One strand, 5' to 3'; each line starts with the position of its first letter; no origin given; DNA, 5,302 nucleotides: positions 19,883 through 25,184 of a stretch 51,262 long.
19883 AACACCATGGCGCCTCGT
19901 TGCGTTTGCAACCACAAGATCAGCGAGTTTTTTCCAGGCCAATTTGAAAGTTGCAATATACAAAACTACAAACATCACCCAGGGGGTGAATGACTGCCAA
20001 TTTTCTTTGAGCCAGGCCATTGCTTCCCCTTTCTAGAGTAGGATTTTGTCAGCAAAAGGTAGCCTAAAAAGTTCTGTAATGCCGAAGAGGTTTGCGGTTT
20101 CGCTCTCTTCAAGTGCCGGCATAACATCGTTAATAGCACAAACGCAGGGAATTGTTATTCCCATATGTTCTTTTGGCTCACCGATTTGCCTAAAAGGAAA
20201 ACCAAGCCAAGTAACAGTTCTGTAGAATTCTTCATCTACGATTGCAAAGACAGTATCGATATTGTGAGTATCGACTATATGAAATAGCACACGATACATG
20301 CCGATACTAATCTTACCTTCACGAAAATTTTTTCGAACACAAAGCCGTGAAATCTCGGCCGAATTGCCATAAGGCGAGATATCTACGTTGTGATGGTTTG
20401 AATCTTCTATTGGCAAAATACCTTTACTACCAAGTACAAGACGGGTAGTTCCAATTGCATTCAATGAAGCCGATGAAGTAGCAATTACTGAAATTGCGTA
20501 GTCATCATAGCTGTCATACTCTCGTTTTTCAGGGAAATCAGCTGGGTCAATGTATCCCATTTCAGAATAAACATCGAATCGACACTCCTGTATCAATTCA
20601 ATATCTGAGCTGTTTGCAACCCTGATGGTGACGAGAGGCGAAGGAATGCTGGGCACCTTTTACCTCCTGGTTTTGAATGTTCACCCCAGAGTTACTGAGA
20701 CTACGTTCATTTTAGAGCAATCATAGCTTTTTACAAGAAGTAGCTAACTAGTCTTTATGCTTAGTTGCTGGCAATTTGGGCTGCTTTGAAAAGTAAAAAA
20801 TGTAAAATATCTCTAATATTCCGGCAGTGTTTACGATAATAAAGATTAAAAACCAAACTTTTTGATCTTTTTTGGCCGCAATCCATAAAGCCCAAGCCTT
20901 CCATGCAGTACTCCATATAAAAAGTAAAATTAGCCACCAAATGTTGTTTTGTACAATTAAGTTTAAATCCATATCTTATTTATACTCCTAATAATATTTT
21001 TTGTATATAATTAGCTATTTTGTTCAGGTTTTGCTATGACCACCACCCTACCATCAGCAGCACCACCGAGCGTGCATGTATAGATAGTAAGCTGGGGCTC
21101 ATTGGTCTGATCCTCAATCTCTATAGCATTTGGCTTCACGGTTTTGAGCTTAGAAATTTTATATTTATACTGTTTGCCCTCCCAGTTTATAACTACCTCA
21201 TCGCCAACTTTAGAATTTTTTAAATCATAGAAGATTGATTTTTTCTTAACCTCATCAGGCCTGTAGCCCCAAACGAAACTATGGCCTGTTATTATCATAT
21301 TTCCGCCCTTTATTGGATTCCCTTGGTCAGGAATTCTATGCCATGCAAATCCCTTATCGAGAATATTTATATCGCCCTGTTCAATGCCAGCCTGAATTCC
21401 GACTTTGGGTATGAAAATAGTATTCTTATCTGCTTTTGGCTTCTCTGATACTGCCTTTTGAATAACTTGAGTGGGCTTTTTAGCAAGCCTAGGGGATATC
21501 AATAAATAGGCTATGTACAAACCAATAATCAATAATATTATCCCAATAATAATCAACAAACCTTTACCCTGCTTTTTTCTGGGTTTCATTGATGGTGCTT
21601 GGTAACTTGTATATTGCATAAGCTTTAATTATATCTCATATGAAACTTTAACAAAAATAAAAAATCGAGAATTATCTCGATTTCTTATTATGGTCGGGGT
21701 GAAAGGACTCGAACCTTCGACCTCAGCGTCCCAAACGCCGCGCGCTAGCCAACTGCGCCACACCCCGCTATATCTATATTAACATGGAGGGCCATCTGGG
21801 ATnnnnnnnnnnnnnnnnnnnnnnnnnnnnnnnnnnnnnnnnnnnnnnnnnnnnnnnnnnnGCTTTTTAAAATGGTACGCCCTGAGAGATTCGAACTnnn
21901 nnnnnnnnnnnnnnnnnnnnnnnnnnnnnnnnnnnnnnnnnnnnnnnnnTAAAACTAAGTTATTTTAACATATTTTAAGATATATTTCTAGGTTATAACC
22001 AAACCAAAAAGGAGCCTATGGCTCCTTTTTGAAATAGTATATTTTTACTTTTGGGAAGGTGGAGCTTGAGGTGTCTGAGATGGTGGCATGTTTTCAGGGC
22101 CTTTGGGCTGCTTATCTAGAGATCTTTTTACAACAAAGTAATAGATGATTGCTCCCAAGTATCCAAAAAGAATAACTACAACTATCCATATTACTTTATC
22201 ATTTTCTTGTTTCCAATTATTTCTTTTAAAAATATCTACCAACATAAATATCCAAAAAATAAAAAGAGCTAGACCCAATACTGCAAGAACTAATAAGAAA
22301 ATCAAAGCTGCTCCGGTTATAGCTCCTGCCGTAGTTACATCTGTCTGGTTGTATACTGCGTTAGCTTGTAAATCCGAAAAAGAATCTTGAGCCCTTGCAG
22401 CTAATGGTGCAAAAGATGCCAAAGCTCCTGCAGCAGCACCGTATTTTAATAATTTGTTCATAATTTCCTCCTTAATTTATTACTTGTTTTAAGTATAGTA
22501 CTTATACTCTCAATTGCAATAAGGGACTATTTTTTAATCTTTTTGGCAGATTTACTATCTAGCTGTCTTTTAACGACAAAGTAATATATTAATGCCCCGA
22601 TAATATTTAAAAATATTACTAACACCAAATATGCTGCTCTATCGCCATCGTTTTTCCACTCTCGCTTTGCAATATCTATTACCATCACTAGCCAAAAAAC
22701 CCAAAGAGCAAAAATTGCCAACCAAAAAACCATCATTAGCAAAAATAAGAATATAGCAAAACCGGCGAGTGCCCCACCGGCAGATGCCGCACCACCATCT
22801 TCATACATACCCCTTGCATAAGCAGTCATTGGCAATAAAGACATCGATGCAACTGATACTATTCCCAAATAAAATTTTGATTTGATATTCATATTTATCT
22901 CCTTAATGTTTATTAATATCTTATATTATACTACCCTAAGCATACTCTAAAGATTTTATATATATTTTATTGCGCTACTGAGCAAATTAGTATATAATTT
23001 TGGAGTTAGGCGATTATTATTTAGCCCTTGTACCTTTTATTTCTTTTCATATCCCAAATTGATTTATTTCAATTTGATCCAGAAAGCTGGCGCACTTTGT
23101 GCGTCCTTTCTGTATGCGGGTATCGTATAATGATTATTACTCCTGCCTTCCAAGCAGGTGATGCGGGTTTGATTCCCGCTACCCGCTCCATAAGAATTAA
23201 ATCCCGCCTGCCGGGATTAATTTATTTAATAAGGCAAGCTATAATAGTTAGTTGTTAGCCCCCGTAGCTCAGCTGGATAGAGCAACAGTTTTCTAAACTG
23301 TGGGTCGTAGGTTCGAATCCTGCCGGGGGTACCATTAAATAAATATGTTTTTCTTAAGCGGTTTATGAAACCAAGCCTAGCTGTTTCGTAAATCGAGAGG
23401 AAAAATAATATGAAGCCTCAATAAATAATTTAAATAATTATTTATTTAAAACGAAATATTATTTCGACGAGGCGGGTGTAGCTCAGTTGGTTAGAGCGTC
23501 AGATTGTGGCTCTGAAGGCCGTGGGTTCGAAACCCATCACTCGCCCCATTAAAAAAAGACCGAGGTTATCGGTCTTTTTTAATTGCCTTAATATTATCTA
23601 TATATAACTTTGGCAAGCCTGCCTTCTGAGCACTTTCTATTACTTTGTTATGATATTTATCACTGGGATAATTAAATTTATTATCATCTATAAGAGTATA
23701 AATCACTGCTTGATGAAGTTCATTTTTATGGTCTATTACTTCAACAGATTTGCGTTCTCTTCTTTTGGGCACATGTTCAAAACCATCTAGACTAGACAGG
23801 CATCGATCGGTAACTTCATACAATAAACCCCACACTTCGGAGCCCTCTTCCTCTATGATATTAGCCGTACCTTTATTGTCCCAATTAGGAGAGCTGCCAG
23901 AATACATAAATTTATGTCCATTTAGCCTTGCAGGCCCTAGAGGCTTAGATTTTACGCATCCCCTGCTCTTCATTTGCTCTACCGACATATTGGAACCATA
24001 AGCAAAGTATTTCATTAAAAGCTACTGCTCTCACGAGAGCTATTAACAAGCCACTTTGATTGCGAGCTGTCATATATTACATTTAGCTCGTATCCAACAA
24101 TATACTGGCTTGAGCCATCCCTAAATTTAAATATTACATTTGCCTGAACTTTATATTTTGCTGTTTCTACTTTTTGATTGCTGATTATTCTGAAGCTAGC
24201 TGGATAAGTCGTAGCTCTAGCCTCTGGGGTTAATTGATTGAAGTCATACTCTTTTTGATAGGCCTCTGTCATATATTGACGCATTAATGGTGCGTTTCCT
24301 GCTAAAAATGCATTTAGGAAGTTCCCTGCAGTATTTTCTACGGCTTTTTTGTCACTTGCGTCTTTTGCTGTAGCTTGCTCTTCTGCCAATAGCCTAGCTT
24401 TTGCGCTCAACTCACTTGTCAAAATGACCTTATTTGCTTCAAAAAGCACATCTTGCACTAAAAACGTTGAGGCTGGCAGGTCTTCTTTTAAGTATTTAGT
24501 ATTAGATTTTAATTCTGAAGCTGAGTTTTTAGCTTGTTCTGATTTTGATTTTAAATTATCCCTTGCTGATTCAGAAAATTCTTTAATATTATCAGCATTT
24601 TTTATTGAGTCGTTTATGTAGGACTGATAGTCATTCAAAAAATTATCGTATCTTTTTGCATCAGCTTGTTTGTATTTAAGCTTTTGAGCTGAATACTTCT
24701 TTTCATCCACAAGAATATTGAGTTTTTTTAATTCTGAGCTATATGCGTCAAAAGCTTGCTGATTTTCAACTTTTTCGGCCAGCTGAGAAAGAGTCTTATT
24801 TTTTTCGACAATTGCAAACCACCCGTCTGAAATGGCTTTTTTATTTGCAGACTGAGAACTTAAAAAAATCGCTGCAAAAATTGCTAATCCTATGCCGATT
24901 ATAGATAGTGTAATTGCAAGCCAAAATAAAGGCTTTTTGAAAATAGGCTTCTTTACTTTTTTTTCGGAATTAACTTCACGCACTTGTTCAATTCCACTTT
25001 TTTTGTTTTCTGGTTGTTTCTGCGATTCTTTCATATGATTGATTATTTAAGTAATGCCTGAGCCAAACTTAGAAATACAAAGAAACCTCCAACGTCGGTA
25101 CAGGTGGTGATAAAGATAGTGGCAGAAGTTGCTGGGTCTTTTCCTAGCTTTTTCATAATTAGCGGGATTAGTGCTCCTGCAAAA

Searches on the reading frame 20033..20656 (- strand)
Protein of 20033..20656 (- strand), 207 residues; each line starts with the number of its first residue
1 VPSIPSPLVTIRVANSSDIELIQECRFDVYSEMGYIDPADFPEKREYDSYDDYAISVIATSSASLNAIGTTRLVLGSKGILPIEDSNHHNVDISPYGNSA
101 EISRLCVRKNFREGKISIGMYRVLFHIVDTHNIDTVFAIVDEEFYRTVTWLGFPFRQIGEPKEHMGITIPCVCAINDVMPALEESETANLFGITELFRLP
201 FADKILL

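Call 72: search_protein_families(library=pfam, proteins=[window:20033-20656:-], max_evalue=0.001)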
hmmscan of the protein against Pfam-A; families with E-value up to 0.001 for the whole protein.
window:20033-20656:- (207 aa): 2 families
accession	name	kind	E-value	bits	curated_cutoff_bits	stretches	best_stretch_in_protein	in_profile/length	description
PF21926.2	FeeM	-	4.2e-12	46.6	27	1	26-173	6-154/158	N-acyl amino acid synthase FeeM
PF13444.12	Acetyltransf_5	-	2.2e-09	38.4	22.4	1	26-117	2-97/102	Acetyltransferase (GNAT) domain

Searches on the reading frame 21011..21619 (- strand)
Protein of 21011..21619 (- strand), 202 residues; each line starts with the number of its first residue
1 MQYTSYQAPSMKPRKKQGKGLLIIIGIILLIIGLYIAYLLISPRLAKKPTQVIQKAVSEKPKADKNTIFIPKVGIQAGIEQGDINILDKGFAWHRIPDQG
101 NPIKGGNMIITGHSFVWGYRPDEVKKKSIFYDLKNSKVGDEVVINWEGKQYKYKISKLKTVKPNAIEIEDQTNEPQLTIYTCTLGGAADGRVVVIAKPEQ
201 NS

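Call 72: search_protein_families(library=pfam, proteins=[window:21011-21619:-], max_evalue=0.001)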
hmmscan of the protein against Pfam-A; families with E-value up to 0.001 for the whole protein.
window:21011-21619:- (202 aa): 1 family
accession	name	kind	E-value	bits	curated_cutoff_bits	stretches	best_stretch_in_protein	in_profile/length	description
PF04203.18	Sortase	-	1e-19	71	26.6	1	68-198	1-124/125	Sortase domain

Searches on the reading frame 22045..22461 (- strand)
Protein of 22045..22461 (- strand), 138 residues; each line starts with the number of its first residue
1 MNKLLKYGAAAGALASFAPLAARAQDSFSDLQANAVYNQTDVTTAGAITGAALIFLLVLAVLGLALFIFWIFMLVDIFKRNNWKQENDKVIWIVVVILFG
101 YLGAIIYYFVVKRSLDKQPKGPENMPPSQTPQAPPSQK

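Call 72: search_protein_families(library=pfam, proteins=[window:22045-22461:-], max_evalue=0.001)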
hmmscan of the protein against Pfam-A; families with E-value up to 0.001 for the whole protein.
window:22045-22461:- (138 aa): 1 family
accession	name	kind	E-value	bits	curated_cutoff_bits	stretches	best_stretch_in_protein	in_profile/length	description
PF13396.11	PLDc_N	-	3.9e-09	36.8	23.3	1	68-110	1-40/42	Phospholipase_D-nuclease N-terminal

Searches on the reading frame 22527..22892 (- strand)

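Call 72: search_protein_families(library=pfam, proteins=[window:22527-22892:-], max_evalue=0.001)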
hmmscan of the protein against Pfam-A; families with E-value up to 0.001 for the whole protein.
window:22527-22892:- (121 aa): 1 family
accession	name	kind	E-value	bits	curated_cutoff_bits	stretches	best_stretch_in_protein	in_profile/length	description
PF13396.11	PLDc_N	-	2e-07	31.3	23.3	1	65-106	1-40/42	Phospholipase_D-nuclease N-terminal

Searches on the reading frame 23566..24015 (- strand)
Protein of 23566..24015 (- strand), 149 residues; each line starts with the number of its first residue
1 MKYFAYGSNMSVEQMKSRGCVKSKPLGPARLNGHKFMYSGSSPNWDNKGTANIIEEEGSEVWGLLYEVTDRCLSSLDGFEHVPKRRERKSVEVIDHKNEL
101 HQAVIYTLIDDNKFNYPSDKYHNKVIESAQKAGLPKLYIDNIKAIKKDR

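Call 73: search_protein_families(library=pfam, proteins=[window:23566-24015:-], max_evalue=0.001)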
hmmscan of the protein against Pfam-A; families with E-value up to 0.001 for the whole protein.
window:23566-24015:- (149 aa): 2 families
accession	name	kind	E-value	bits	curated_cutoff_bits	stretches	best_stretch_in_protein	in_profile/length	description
PF13772.11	AIG2_2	-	7.9e-14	52.3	27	1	60-141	1-82/83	AIG2-like family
PF06094.17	GGACT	-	6e-13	49.9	22.8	1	3-110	1-104/120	Gamma-glutamyl cyclotransferase, AIG2-like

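Call 74: search_protein_families(library=ncbifam, proteins=[window:23566-24015:-], max_evalue=1)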
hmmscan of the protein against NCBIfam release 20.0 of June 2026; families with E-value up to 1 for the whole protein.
window:23566-24015:- (149 aa): 0 families

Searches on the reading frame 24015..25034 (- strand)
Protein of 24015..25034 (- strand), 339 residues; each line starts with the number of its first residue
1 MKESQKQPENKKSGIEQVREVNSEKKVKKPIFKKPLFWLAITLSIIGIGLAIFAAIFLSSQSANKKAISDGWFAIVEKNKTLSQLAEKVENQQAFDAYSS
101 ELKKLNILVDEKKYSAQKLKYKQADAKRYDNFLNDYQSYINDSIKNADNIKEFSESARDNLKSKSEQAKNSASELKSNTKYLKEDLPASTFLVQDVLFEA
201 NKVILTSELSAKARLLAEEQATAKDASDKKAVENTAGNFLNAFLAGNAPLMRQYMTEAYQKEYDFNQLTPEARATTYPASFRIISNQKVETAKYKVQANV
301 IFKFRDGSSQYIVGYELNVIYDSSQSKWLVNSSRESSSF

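Call 73: search_protein_families(library=pfam, proteins=[window:24015-25034:-], max_evalue=0.001)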
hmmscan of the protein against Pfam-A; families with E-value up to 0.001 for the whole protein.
window:24015-25034:- (339 aa): 0 families

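Call 74: search_protein_families(library=ncbifam, proteins=[window:24015-25034:-], max_evalue=1)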
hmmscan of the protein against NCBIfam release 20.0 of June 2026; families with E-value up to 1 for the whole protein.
window:24015-25034:- (339 aa): 4 families
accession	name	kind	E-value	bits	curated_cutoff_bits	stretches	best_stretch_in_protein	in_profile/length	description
NF003958.0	PRK05454.2-1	equivalog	0.0065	14.7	419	1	37-167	548-681/704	glucans biosynthesis glucosyltransferase MdoH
NF051431.1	Rv0361_Cterm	subfamily_domain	0.027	14.7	37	1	221-306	32-119/140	Rv0361 family membrane protein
NF045780.1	TrlF_fam_ATP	equivalog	0.064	11.9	350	1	75-230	479-640/944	TrlF family AAA-like ATPase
TIGR03319.1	RNase_Y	equivalog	0.41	9.1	454.35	1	51-232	11-185/514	ribonuclease Y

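Call 75: search_solved_structures(query=window:24015-25034:-, max_evalue=1)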
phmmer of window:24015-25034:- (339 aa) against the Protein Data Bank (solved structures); distinct sequences matched with E-value up to 1: 9.
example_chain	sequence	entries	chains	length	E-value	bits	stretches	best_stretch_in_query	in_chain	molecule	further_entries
6hku_A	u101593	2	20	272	0.23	14.2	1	138-267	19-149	Capsid protein VP1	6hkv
4u5z_A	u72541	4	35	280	0.38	13.5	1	138-267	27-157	Structural protein VP1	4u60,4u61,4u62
5ocn_A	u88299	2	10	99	0.42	13.3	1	29-120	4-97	Forkhead box protein N1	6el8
7m33_D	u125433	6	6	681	0.52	13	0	45-109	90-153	Probable multidrug resistance ABC transporter ATP-binding/permease protein YheH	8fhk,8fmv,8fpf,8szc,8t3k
5ezr_A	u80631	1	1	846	0.52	13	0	212-297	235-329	cGMP-dependent protein kinase, putative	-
4rz7_A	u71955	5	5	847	0.52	13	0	212-297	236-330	cGMP-dependent protein kinase, putative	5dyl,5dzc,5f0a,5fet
9p74_A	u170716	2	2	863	0.53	13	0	212-297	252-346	cGMP-dependent protein kinase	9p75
8t1p_D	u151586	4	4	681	0.59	12.9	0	45-109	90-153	Probable multidrug resistance ABC transporter ATP-binding/permease protein YheH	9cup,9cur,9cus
5dyk_A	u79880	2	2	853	0.61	12.8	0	212-297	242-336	CGMP-dependent protein kinase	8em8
